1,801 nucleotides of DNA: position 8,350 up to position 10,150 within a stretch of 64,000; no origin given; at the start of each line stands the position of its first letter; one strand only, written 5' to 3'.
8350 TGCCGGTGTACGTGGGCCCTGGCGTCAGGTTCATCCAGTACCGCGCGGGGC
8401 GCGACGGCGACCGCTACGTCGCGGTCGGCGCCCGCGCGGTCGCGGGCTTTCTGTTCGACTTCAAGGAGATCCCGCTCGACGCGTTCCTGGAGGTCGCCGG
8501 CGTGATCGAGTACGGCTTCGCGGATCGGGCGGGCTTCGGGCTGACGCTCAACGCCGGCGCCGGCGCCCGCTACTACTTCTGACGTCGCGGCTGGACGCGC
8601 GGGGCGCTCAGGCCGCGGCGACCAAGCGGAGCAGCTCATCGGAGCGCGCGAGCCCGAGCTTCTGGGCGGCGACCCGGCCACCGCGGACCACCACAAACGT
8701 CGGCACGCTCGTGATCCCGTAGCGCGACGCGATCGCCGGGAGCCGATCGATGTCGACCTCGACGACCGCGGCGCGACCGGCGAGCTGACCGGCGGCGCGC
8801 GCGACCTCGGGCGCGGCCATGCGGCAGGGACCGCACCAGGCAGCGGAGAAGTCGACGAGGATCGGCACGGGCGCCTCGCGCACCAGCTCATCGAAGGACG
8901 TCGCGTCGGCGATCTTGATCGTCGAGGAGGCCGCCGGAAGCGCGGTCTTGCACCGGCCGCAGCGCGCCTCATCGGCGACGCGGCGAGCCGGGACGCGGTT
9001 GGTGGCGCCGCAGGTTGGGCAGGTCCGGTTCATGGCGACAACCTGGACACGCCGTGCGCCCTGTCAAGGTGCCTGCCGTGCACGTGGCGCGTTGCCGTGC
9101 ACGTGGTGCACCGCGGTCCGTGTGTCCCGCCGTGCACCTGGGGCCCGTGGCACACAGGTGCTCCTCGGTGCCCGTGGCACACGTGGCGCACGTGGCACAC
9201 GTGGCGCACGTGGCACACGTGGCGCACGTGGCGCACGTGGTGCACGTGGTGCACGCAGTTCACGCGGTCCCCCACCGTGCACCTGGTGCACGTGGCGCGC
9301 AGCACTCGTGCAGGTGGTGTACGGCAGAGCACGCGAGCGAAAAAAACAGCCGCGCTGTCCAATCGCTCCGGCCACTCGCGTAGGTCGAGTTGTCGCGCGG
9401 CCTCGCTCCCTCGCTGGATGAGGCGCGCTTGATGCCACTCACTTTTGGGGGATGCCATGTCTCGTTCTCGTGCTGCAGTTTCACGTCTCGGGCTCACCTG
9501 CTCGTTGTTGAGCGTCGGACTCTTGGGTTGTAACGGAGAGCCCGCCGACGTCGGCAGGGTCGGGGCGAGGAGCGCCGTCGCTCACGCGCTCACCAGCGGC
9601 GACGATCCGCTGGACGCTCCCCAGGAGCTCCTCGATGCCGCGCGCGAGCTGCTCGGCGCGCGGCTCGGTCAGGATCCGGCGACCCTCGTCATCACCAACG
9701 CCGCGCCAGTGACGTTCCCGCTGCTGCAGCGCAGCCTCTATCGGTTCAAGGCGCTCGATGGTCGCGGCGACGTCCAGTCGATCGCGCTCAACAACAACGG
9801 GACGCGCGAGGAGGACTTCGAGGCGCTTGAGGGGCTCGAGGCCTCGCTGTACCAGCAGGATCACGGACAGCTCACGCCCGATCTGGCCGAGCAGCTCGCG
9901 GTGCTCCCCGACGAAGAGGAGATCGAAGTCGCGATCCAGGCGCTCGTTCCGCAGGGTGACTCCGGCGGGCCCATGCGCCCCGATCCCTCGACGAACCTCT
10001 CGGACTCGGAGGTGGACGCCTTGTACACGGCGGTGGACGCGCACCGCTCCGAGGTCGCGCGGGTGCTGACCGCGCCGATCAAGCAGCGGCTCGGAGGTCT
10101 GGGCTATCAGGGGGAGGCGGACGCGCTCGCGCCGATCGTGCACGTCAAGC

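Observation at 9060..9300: Dense array of CACGTG (E-box-like palindrome) 9-mers in a divergent intergenic region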

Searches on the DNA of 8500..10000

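Call 8: search_rna_families(source=window, start=8500, end=10000, threshold=evalue, max_evalue=1)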
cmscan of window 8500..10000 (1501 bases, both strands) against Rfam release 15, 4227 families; matches with E-value up to 1: 4.
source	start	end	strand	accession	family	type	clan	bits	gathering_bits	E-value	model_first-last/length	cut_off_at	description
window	9114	9191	+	RF04040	mir-4866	Gene; miRNA;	-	24.8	100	0.031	1-82/82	no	mir-4866 microRNA precursor family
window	9371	9484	-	RF03007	Mahella-1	Gene; sRNA;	-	21.9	70.7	0.12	1-114/114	no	Mahella-1 RNA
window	9143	9222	-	RF00888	mir-770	Gene; miRNA;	-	21.6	83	0.89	1-83/83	no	mir-770 microRNA precursor family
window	9088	9144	+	RF00294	snoTBR17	Gene; snRNA; snoRNA; CD-box;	-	16.3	40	0.61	1-119/119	no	Small nucleolar RNA TBR17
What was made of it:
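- On Structured non-coding RNA: Rfam hits all lie far below their gathering scores (call 8).
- Tried and rejected: No credible hit (call 8).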

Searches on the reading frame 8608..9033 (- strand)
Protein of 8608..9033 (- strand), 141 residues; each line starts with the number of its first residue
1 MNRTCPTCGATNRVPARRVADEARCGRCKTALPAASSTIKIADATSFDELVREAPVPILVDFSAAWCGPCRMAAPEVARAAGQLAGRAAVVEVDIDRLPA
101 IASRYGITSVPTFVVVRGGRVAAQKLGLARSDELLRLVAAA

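Call 7: search_protein_families(library=pfam, proteins=[window:8608-9033:-])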
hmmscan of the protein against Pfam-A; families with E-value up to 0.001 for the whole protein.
window:8608-9033:- (141 aa): 5 families
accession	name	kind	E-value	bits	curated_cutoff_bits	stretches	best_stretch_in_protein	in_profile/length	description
PF00085.26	Thioredoxin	-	9.8e-24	83.8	23.5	1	41-138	4-101/103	Thioredoxin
PF21352.3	Zn_ribbon_Thio2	-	1.7e-10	41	27.1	1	4-29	1-26/27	Thioredoxin 2, N-terminal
PF13098.12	Thioredoxin_2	-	2e-05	25.3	27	1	57-137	7-103/104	Thioredoxin-like domain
PF13899.12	Thioredoxin_7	-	0.00019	22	27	0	52-99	14-64/83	Thioredoxin-like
PF13905.12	Thioredoxin_8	-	0.00022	21.9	27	0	57-97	3-45/94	Thioredoxin-like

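Call 12: find_encoding_contigs(protein=window:8608-9033:-, flank=3000, max_places=10)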
Protein window:8608-9033:- (141 aa): 2 contigs read that carry it; 2 places shown.
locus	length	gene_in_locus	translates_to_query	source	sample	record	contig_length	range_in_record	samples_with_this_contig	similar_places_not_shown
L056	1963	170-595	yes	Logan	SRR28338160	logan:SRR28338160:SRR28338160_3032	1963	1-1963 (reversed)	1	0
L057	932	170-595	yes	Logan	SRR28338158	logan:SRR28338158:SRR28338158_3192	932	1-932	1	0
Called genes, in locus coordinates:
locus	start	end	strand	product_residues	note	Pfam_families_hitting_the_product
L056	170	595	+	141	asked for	PF21352:Zn_ribbon_Thio2, PF00085:Thioredoxin, PF13098:Thioredoxin_2 (weak)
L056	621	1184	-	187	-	-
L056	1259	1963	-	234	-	?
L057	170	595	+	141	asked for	PF21352:Zn_ribbon_Thio2, PF00085:Thioredoxin, PF13098:Thioredoxin_2 (weak)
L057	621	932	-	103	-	?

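Call 26: find_homologous_proteins(query=window:8608-9033:-, max_evalue=1e-25)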
Query window:8608-9033:- (141 aa): 1524 proteins with E <= 1e-25 among 2904 candidates; the best 120 are listed.
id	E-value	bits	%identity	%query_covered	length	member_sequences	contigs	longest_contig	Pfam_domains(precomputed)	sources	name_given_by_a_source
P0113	1.1e-82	293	100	100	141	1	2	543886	PF21352.4,PF00085.27,PF13098.14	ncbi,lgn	ncbi:MAG: thioredoxin domain-containing protein [Kofleriaceae bacterium]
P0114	8.7e-51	189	60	100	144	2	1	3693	PF21352.4,PF00085.27,PF13098.14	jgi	jgi:thioredoxin 2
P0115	7.9e-50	186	62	98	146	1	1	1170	PF21352.4,PF00085.27,PF13098.14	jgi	jgi:thioredoxin 2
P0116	8.3e-48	180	58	99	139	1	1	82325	PF21352.4,PF00085.27,PF13098.14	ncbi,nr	ncbi:MAG: thioredoxin domain-containing protein [Kofleriaceae bacterium]|nr:thioredoxin domain-conta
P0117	5.6e-47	177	59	98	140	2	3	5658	PF21352.4,PF00085.27,PF13905.13,PF13098.14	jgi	-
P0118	6.0e-46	174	59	97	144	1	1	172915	PF21352.4,PF00085.27,PF13098.14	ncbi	ncbi:MAG: thioredoxin domain-containing protein [Kofleriaceae bacterium]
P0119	1.3e-45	173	58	98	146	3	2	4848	PF21352.4,PF00085.27,PF13899.13,PF13098.14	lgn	-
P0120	2.5e-45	172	58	99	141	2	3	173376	PF21352.4,PF00085.27,PF13905.13,PF13098.14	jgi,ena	-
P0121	2.9e-45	172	58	99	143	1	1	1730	PF21352.4,PF00085.27,PF13905.13,PF13098.14,PF00578.28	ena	-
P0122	3.2e-45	171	55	100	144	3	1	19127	PF21352.4,PF00085.27,PF13098.14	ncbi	-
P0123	3.5e-45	171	60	95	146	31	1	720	PF21352.4,PF00085.27,PF13905.13,PF13098.14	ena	-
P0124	4.1e-45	171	58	97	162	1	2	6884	PF21352.4,PF00085.27,PF13098.14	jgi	jgi:thioredoxin 2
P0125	4.2e-45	171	57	98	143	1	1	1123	PF21352.4,PF00085.27,PF13098.14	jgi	jgi:thioredoxin 2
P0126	5.3e-45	171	59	91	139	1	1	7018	PF21352.4,PF00085.27,PF08534.17,PF13905.13,PF13098.14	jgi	jgi:thioredoxin 2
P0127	5.4e-45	171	55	100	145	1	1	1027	PF21352.4,PF00085.27,PF13098.14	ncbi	-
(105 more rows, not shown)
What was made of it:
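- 8608..9033 (-): Thioredoxin-2 gene (N-terminal zinc ribbon plus thioredoxin domain). Its start codon is 42 bp from the first repeat box. call 7; call 26 (P0113, 100% identity, Kofleriaceae MAG)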

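Call 27: find_encoding_contigs(protein=P0116, flank=5000, max_places=3)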
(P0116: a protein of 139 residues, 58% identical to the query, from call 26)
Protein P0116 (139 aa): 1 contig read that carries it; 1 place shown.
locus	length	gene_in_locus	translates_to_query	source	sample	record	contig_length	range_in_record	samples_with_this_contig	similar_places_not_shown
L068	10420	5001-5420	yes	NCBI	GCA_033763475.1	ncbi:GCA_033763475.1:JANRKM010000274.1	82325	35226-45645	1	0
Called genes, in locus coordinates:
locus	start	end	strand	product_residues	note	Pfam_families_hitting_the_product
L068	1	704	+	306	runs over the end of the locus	-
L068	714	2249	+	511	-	PF00924:MS_channel_2nd, PF00027:cNMP_binding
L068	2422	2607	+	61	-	-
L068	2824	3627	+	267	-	-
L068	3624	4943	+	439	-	PF00069:Pkinase, PF07714:PK_Tyr_Ser-Thr, PF03109:ABC1 (weak)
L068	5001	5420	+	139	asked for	PF21352:Zn_ribbon_Thio2, PF00085:Thioredoxin, PF13098:Thioredoxin_2 (weak)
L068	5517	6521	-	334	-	PF02678:Pirin, PF05726:Pirin_C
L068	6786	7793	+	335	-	PF00044:Gp_dh_N, PF02800:Gp_dh_C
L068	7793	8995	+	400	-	PF00162:PGK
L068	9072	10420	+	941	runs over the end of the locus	PF00990:GGDEF, PF00069:Pkinase, PF07714:PK_Tyr_Ser-Thr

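Call 28: find_encoding_contigs(protein=P0118, flank=5000, max_places=3)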
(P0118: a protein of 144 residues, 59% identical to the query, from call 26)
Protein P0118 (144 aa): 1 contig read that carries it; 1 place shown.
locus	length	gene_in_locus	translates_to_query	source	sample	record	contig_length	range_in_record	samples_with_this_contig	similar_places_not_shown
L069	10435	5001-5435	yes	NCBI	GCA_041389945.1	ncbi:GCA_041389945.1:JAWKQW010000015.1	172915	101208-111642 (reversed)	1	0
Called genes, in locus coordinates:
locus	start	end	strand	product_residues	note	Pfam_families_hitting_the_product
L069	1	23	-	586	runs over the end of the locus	PF00069:Pkinase, PF01636:APH (faint), PF07714:PK_Tyr_Ser-Thr, PF06293:Kdo (weak)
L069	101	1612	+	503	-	PF01103:Omp85 (weak)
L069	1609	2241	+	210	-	PF14334:DUF4390 (weak)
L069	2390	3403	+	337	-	PF00092:VWA (faint)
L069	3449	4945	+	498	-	PF00672:HAMP, PF02518:HATPase_c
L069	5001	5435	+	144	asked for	PF21352:Zn_ribbon_Thio2, PF00085:Thioredoxin, PF13098:Thioredoxin_2 (weak)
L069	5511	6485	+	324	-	PF02230:Abhydrolase_2 (faint), PF10503:Esterase_PHB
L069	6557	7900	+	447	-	-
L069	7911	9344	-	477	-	-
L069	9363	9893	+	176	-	-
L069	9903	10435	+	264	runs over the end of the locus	-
